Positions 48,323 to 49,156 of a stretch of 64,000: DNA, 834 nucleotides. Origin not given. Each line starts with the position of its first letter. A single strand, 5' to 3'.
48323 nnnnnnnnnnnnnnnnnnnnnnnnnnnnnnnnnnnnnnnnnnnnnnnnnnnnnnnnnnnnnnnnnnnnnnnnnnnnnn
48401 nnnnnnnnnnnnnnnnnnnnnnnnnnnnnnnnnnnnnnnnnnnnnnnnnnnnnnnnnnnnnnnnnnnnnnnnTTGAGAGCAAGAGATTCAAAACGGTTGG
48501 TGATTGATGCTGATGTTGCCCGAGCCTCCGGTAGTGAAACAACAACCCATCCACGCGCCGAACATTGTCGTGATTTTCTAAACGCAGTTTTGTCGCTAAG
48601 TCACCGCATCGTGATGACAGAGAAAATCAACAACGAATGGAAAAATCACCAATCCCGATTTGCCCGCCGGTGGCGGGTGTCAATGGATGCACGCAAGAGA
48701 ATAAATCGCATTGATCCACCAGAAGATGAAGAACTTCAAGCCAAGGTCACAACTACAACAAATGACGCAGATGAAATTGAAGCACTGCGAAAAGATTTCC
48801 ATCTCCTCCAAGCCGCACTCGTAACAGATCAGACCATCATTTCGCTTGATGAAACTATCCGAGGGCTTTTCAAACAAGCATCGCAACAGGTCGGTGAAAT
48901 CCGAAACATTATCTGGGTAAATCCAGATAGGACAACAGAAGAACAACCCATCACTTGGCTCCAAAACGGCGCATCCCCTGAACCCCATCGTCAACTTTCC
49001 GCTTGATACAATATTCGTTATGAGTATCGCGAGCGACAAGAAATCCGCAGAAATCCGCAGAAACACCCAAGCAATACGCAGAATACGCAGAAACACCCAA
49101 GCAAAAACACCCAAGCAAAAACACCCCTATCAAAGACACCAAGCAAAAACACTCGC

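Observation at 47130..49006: Translationally coupled ABC-type ATPase + PIN-like protein: candidate unclassified two-gene defence system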

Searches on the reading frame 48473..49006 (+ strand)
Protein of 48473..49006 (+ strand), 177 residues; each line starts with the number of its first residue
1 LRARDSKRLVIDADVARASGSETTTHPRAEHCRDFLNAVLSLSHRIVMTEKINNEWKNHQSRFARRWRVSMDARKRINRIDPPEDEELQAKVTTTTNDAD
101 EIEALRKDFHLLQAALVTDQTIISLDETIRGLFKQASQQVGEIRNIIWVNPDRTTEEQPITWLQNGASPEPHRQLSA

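Call 3: search_protein_families(library=pfam, proteins=[window:48473-49006:+], max_evalue=0.1)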
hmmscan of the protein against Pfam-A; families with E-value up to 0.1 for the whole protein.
window:48473-49006:+ (177 aa): 2 families
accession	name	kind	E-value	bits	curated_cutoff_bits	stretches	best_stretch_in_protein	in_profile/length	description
PF16289.11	PIN_12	-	0.061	14.1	32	0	28-136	16-104/172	PIN domain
PF14523.12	Syntaxin_2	-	0.098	13.1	26.5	0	44-96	71-116/134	Syntaxin-like protein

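Call 4: search_protein_families(library=padloc, proteins=[window:48473-49006:+], max_evalue=0.1)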
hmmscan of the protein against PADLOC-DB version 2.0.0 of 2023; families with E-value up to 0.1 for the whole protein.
window:48473-49006:+ (177 aa): 0 families

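Call 8: search_protein_families(library=ncbifam, proteins=[window:48473-49006:+], max_evalue=0.1)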
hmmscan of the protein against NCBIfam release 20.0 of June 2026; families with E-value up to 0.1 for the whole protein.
window:48473-49006:+ (177 aa): 0 families

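Call 9: search_protein_families(library=phrogs, proteins=[window:48473-49006:+], max_evalue=0.1)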
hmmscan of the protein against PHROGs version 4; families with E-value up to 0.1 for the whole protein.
window:48473-49006:+ (177 aa): 1 family
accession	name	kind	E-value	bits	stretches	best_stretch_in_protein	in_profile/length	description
phrog_853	-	tail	0.036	14.2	1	99-164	49-113/254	major tail protein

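Call 10: find_homologous_proteins(query=window:48473-49006:+, max_evalue=0.001)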
Query window:48473-49006:+ (177 aa): 577 proteins with E <= 0.001 among 654 candidates; the best 120 are listed.
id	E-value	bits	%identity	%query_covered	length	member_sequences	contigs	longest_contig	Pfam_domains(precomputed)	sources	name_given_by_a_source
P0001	3.7e-111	386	100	100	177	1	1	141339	-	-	-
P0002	4.2e-104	363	93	100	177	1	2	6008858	-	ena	-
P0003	1.9e-103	361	93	100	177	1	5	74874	-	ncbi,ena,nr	ncbi:MAG: hypothetical protein OXH00_19165 [Candidatus Poribacteria bacterium]|nr:hypothetical prote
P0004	2.6e-103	361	93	100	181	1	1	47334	-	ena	-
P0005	2.7e-103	361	92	100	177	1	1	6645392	-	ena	-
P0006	2.4e-102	358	91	100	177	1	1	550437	-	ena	-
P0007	8.0e-102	356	92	100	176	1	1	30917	-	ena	-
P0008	9.7e-102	356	92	100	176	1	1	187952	-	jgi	-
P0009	1.1e-101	356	92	100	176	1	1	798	-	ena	-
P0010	1.1e-100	352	91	100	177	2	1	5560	-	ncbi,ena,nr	ncbi:MAG: hypothetical protein OXI63_00485 [Candidatus Poribacteria bacterium]|nr:hypothetical prote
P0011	1.1e-100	352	90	100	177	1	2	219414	-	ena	-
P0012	2.3e-99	348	90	100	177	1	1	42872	-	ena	-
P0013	2.8e-99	348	90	100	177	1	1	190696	-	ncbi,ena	-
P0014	3.5e-99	347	88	100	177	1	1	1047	-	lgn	-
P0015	3.9e-99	347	88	100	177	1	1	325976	-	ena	-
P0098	7.6e-82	291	76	100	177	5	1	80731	-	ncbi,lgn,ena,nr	ncbi:hypothetical protein F4X88_16825 [Candidatus Poribacteria bacterium]|nr:hypothetical protein [C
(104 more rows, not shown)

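Call 12: find_encoding_contigs(protein=P0098, flank=8000, max_places=4)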
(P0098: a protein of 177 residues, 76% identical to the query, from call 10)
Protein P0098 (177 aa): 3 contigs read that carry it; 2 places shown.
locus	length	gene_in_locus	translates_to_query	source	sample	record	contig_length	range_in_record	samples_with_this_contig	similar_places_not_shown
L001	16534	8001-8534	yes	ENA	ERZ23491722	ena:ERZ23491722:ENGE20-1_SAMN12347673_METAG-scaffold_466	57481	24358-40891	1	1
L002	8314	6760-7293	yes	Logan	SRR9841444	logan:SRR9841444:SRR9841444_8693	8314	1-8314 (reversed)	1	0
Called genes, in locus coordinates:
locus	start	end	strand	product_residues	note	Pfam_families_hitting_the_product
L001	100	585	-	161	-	PF00329:Complex1_30kDa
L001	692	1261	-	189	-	PF01058:Oxidored_q6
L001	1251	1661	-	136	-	PF00507:Oxidored_q4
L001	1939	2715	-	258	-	-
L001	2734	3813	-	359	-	PF02746:MR_MLE_N, PF13378:MR_MLE_C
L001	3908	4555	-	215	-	PF06283:ThuA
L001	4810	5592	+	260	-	PF26169:HHH_XRCC3_RpoA (faint), PF03118:RNA_pol_A_CTD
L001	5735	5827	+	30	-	-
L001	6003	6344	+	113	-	-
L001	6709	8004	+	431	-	PF02463:SMC_N (weak), PF13175:AAA_15, PF13304:AAA_21, PF13175:AAA_15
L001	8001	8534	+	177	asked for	-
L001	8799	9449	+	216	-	PF02481:DNA_processg_A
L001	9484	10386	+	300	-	PF05721:PhyH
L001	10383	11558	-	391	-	PF00155:Aminotran_1_2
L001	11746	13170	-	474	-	PF00884:Sulfatase, PF01663:Phosphodiest (faint), PF16347:SGSH_C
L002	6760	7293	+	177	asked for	-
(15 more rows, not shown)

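Call 21: search_protein_representatives(alignment_id=A1)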
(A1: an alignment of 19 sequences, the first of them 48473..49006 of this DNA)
Query: 19 sequences, 177 profile positions. Proteins with E-value up to 0.001 (for the whole library): 2146; up to 1e-10: 1732; up to 1e-30: 476. The best 150 are listed.
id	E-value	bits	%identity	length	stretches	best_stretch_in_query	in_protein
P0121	1.6e-83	295.0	-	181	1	2-177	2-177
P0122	1.6e-65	236.4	-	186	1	1-175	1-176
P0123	8.8e-56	204.7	-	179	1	5-175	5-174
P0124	1.4e-55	204.0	-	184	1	1-172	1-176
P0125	1.8e-55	203.6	-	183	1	4-175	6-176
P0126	3.1e-54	199.6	-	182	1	3-175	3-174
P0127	3.2e-54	199.6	-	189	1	1-176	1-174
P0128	3.9e-54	199.3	-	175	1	4-175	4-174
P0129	4.4e-53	195.9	-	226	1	1-174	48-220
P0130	4.9e-53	195.7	-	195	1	1-176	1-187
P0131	5.1e-53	195.7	-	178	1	2-175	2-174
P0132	8.2e-53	195.0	-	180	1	2-175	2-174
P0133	1.3e-52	194.4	-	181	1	1-177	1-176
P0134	6.5e-52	192.1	-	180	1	4-176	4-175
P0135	1.0e-51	191.4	-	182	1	1-170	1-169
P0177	1.5e-44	168.0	-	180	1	2-171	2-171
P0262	3.5e-40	153.9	-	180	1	6-176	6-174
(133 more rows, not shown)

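Call 25: search_solved_structures(query=A2, max_evalue=10, show_alignments=2)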
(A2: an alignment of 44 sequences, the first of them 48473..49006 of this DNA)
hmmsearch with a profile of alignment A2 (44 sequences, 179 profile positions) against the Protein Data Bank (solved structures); distinct sequences matched with E-value up to 10: 6.
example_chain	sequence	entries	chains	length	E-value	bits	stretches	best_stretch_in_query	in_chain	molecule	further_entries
3eur_A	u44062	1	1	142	0.073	15.7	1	50-111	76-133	uncharacterized protein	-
2kjb_A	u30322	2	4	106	0.11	15.2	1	82-139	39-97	CzrA protein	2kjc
1r1u_A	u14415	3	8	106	0.11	15.1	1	82-139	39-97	repressor protein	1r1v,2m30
6cda_A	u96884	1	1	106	0.12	15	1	83-139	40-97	ArsR family transcriptional regulator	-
6cdb_A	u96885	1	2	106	0.13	14.9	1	82-139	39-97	ArsR family transcriptional regulator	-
7soo_A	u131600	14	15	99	1.2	11.8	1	100-131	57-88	Isoform 2 of La-related protein 1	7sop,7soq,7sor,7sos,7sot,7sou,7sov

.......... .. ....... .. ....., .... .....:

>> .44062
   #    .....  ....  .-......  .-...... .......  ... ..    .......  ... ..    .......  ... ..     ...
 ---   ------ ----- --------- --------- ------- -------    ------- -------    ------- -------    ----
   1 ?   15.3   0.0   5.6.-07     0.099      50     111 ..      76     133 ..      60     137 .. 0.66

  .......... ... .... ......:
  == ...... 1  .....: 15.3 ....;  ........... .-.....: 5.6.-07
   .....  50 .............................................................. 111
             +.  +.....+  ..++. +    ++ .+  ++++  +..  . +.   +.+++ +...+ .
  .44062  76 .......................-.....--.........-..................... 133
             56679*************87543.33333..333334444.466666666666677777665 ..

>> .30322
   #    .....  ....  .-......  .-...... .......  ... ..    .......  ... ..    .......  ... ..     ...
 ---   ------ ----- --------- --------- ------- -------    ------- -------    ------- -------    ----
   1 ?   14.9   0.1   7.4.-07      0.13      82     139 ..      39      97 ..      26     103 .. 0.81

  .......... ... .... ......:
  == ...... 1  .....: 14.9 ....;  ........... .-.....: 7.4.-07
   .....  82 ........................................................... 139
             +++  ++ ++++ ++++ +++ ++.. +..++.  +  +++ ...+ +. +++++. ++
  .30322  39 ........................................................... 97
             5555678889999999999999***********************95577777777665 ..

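Call 26: find_homologous_proteins(query=A2, max_evalue=0.001)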
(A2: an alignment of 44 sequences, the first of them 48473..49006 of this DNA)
Query A2 (44 sequences) (177 aa, profile of the alignment): 950 proteins with E <= 0.001 among 5480 candidates; the best 120 are listed.
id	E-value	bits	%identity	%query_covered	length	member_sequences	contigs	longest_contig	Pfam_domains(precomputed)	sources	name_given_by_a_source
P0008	3.1e-72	260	92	100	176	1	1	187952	-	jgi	-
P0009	3.6e-72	260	92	100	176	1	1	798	-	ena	-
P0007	4.0e-72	259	92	100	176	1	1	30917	-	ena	-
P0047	4.6e-72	259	86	100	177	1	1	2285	-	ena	-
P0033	7.6e-72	258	88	100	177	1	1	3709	-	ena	-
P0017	7.6e-72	258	90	100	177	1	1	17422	-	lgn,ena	-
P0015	9.7e-72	258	88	100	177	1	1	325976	-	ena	-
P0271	1.1e-71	258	54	99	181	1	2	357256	-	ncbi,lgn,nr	ncbi:hypothetical protein L0337_04275 [candidate division KSB1 bacterium]|nr:hypothetical protein [c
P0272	1.1e-71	258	73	100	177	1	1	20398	-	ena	-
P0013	1.2e-71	258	90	100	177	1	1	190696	-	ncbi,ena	-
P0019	1.4e-71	258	88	100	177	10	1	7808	-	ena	-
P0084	1.5e-71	258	80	99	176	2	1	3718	-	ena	-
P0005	1.6e-71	257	92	100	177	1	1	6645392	-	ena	-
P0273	1.7e-71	257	56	99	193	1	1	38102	-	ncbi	-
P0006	1.9e-71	257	91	100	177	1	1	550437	-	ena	-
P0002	7.7e-71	255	93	100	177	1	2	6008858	-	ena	-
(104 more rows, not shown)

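Call 27: find_homologous_proteins(query=P0262, max_evalue=0.001)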
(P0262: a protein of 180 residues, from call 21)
Query P0262 (180 aa): 17 proteins with E <= 0.001 among 184 candidates.
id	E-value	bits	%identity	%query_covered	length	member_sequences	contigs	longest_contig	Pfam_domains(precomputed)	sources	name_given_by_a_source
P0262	1.9e-116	404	100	100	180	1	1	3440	-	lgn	-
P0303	2.6e-60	221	61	97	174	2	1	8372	-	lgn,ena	-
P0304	1.7e-42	163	48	98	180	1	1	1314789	-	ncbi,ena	-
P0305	1.4e-40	157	49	93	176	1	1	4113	-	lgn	-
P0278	3.8e-40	155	46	94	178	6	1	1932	-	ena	-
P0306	2.0e-39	153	43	100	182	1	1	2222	-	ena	-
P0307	2.2e-36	143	44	97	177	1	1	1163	-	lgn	-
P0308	4.1e-36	142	43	97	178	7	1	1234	-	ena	-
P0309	1.1e-35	141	45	97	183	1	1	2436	-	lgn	-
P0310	1.7e-34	137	44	93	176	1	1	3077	-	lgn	-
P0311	1.1e-32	131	42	95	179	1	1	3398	-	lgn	-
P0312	1.3e-32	131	42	94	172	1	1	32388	-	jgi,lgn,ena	-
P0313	4.4e-32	129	44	94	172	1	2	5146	-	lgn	-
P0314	1.1e-31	128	45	97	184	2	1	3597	-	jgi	-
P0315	4.1e-26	110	40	93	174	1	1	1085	-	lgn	-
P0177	9.8e-25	105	38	88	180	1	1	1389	-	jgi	jgi:hypothetical protein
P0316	7.8e-22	96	37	97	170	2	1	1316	-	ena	-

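Call 28: find_encoding_contigs(protein=P0271, flank=7000, max_places=2)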
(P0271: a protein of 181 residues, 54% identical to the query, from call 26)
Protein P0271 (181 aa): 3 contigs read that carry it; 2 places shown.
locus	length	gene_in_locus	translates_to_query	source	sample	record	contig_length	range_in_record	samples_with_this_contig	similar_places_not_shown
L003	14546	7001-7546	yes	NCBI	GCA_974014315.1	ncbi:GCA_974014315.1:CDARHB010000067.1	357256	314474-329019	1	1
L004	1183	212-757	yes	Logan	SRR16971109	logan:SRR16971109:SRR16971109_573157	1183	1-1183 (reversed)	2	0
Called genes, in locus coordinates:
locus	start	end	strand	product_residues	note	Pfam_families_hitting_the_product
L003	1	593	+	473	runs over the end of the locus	PF07670:Gate, PF07664:FeoB_C, PF07670:Gate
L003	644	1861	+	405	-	-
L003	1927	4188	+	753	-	PF00403:HMA, PF00122:E1-E2_ATPase, PF00702:Hydrolase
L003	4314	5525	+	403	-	PF07228:SpoIIE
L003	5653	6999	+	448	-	PF13175:AAA_15 (weak), PF13304:AAA_21, PF13175:AAA_15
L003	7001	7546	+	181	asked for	-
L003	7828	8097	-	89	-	PF25601:AAA_lid_14 (weak), PF02954:HTH_8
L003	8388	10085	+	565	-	PF02384:N6_Mtase, PF07669:Eco57I, PF22837:M_Eco57I_C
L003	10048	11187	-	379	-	-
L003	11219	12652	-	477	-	PF00072:Response_reg, PF00158:Sigma54_activat, PF14532:Sigma54_activ_2, PF07728:AAA_5 (weak), PF25601:AAA_lid_14, PF02954:HTH_8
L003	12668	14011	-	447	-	PF00512:HisKA, PF02518:HATPase_c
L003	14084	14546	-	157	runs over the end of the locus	PF04343:DUF488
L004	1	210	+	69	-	?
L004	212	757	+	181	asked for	-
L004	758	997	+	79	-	PF01726:LexA_DNA_bind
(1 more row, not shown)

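Call 29: find_encoding_contigs(protein=P0273, flank=7000, max_places=2)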
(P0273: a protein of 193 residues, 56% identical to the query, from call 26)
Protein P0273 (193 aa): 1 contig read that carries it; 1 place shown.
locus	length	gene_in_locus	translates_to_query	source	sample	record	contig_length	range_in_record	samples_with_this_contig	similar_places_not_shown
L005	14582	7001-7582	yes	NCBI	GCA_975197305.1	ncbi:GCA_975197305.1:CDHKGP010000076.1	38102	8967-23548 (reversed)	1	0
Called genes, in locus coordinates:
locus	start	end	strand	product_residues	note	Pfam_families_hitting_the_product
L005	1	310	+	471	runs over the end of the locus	PF07670:Gate, PF07664:FeoB_C, PF07670:Gate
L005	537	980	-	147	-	-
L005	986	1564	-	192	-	-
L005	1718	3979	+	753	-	PF00403:HMA, PF00122:E1-E2_ATPase, PF00702:Hydrolase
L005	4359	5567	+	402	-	PF07228:SpoIIE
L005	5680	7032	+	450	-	PF13175:AAA_15, PF13304:AAA_21, PF13175:AAA_15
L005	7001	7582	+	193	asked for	-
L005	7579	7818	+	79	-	PF01726:LexA_DNA_bind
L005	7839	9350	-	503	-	PF04055:Radical_SAM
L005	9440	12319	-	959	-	PF13191:AAA_16, PF13401:AAA_22 (weak), PF24883:NPHP3_N (weak), PF07719:TPR_2 (faint), PF13424:TPR_12 (faint), PF00515:TPR_1 (faint), PF13176:TPR_7 (faint)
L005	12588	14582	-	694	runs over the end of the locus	PF13191:AAA_16 (faint), PF01637:ATPase_2 (weak)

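Call 30: find_encoding_contigs(protein=P0304, flank=7000, max_places=2)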
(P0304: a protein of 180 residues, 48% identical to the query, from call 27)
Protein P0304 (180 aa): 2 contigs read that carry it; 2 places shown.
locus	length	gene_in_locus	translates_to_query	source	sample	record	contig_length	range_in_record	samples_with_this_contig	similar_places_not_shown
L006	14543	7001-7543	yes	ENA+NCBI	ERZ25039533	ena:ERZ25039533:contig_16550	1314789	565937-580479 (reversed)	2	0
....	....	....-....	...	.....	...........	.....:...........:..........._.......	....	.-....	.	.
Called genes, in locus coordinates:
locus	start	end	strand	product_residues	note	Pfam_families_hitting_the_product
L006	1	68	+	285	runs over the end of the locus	PF13531:SBP_bac_11, PF01547:SBP_bac_1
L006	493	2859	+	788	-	PF03030:H_PPase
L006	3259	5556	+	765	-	PF13520:AA_permease_2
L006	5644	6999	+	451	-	PF02463:SMC_N (faint), PF11398:DUF2813 (faint), PF13175:AAA_15, PF13304:AAA_21, PF13175:AAA_15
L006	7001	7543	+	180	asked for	-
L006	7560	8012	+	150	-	PF09424:YqeY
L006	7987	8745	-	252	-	PF00731:AIRC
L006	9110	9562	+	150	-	PF00571:CBS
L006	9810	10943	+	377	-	PF05222:AlaDh_PNT_N, PF01262:AlaDh_PNT_C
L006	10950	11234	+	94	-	PF12769:PNTB_4TM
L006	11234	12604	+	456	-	PF02233:PNTB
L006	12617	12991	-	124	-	PF00190:Cupin_1, PF01050:MannoseP_isomer, PF02311:AraC_binding (weak), PF07883:Cupin_2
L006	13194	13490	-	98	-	PF00581:Rhodanese (weak)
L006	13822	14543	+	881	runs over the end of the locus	PF01833:TIG (weak), PF20144:TIG_SUH (faint)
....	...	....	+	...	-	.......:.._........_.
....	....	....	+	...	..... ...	-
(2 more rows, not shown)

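Call 31: find_encoding_contigs(protein=P0312, flank=7000, max_places=2)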
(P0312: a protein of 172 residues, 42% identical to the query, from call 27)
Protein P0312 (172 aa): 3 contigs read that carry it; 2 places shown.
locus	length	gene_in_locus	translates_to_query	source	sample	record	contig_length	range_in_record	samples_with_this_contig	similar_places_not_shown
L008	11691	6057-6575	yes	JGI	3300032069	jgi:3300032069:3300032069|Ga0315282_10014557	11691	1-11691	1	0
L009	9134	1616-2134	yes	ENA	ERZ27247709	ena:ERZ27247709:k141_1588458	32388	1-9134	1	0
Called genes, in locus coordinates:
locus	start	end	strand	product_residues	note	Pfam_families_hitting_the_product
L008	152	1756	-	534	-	PF21948:LplA-B_cat, PF04055:Radical_SAM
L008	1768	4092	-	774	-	PF03190:Thioredox_DsbH, PF13899:Thioredoxin_7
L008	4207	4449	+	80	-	-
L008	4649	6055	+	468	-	PF02463:SMC_N (faint), PF13175:AAA_15 (weak), PF13304:AAA_21 (weak), PF13175:AAA_15, PF13304:AAA_21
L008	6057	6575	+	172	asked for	-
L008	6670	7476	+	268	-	PF01875:Memo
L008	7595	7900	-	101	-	-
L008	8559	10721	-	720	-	PF05157:MshEN, PF00437:T2SSE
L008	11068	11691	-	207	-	?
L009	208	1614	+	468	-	PF02463:SMC_N (faint), PF13175:AAA_15 (weak), PF13304:AAA_21 (weak), PF13175:AAA_15, PF13304:AAA_21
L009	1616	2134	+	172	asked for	-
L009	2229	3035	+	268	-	PF01875:Memo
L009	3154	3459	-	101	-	-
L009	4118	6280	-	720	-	PF05157:MshEN, PF00437:T2SSE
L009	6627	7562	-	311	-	-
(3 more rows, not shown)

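Call 32: find_encoding_contigs(protein=P0303, flank=7000, max_places=2)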
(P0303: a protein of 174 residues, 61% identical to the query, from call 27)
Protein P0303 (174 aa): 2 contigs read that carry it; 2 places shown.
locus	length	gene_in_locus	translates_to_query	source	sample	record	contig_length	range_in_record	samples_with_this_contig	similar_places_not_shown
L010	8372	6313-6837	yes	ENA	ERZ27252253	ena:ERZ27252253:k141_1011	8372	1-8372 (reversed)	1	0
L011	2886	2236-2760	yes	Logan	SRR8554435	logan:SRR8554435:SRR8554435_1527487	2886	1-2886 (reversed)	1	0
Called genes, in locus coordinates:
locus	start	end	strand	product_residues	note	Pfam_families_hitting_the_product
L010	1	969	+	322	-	?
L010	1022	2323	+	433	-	PF09861:Lar_N, PF21113:LarA_C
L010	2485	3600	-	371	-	-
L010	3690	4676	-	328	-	PF04041:Glyco_hydro_130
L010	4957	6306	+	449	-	PF13175:AAA_15, PF13304:AAA_21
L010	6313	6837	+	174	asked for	-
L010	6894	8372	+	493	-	?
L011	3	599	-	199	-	?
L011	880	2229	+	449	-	PF13175:AAA_15, PF13304:AAA_21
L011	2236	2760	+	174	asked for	-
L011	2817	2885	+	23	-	?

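Call 38: search_protein_families(library=pfam, alignment_id=A3, max_evalue=1)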
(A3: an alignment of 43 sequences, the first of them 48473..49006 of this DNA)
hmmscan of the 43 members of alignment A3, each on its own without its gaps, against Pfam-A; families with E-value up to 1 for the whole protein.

A. member 1, window:48473-49006:+ (177 aa): 2 families
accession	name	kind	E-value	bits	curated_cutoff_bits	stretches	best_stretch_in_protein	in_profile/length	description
PF16289.11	PIN_12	-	0.061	14.1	32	1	28-136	16-104/172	PIN domain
PF14523.12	Syntaxin_2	-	0.098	13.1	26.5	0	44-96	71-116/134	Syntaxin-like protein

B. families by the number of members that match (of 43 scanned): 33 families (the first 25 are shown)
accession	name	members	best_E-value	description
PF16289.11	PIN_12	12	0.003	PIN domain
PF04632.18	FUSC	7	0.015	Fusaric acid resistance protein family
PF18476.7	PIN_8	4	0.013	PIN like domain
PF24075.1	DUF7367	2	0.0074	Domain of unknown function (DUF7367)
PF02201.23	SWIB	2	0.03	SWIB/MDM2 domain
PF14523.12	Syntaxin_2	2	0.077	Syntaxin-like protein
PF07899.16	Frigida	1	0.0049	Frigida-like protein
PF11887.13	Mce4_CUP1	1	0.0063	Cholesterol uptake porter CUP1 of Mce4, putative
PF01850.27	PIN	1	0.0084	PIN domain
PF20698.3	PIN-TPR-GreABC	1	0.014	PIN domain associated with the TPR-GreAB-C-PIN system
PF05615.18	THOC7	1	0.028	Tho complex subunit 7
PF23030.1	SCAF11-like_C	1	0.037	SCAF11-like, C-terminal domain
PF20410.3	X-Tfes_XVIPCD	1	0.037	X-Tfes, XVIPCD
PF10972.13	CsiV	1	0.039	Peptidoglycan-binding protein, CsiV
PF08463.15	EcoEI_R_C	1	0.045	EcoEI R protein C-terminal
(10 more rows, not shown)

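Call 42: find_encoding_contigs(protein=P0002, flank=10000, max_places=3)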
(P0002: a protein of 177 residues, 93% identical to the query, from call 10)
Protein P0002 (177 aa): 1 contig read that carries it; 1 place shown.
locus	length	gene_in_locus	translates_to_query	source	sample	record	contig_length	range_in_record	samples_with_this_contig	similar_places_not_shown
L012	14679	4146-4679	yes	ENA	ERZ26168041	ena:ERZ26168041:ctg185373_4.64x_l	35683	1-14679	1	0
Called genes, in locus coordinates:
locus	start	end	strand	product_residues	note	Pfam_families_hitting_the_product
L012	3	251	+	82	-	?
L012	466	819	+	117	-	PF05973:Gp49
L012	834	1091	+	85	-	PF13744:HTH_37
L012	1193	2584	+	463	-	PF04326:SLFN_AlbA_2, PF13749:HATPase_c_4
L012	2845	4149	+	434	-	PF02463:SMC_N (weak), PF13175:AAA_15, PF13304:AAA_21, PF13175:AAA_15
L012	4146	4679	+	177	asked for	-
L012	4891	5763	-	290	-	PF05721:PhyH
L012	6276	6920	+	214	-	PF02481:DNA_processg_A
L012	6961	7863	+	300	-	PF05721:PhyH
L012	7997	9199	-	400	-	PF00155:Aminotran_1_2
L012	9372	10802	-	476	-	PF00884:Sulfatase, PF01663:Phosphodiest (faint), PF16347:SGSH_C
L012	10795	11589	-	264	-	-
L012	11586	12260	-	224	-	PF04493:Endonuclease_5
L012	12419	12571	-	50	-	-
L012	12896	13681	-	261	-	PF01467:CTP_transf_like (weak)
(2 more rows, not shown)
